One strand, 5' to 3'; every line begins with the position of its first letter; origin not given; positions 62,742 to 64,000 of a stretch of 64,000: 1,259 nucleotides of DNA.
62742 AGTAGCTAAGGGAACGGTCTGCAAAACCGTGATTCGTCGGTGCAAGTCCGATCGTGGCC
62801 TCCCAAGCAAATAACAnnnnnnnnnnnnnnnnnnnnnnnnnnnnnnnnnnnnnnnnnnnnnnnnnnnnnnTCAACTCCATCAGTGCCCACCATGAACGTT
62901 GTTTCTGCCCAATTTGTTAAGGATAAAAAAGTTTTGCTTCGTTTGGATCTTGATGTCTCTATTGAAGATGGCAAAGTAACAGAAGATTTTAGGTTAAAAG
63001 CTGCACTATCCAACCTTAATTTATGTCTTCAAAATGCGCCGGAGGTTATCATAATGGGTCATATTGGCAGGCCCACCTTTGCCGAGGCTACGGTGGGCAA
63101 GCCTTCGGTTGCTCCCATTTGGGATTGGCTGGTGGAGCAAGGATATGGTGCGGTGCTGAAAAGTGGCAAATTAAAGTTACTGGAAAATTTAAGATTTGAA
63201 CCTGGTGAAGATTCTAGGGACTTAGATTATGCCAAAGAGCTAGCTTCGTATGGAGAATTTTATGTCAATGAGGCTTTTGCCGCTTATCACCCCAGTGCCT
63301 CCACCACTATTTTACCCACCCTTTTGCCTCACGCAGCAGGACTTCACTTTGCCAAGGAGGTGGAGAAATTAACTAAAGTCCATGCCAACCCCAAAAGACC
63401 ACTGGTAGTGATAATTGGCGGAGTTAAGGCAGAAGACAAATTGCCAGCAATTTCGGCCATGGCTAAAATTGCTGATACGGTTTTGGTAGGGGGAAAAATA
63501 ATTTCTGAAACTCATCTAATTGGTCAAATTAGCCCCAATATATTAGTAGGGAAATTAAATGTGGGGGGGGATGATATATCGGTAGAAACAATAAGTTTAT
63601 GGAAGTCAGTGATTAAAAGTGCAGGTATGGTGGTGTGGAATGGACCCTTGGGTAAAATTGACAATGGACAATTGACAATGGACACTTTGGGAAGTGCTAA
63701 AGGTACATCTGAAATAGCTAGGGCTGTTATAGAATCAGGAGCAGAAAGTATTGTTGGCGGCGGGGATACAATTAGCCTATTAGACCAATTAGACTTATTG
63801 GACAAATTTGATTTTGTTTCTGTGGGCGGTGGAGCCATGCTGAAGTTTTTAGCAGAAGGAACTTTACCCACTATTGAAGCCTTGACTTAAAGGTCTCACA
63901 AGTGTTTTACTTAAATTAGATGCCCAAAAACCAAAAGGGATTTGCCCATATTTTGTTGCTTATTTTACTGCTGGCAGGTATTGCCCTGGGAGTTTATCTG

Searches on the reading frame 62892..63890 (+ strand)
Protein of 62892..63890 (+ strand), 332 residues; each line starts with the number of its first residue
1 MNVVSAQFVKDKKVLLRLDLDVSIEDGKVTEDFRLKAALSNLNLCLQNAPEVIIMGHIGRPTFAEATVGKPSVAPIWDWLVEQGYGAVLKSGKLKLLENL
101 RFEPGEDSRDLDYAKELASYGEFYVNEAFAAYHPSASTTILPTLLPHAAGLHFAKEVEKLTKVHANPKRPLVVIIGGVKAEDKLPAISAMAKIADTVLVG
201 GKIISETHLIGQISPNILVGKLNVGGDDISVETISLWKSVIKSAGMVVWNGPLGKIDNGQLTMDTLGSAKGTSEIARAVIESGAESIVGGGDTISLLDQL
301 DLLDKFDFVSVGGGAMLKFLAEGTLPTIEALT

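Call 76: search_protein_families(library=pfam, proteins=[window:62892-63890:+], max_evalue=0.001)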
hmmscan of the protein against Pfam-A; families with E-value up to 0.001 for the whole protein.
window:62892-63890:+ (332 aa): 1 family
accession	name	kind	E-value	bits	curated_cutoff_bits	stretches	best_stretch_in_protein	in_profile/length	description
PF00162.24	PGK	-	2.2e-69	234.7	27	2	9-204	6-217/379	Phosphoglycerate kinase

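Call 83: find_encoding_contigs(protein=window:62892-63890:+, flank=2500, max_places=3)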
Protein window:62892-63890:+ (332 aa): no gene with exactly this product is on record in the collection.
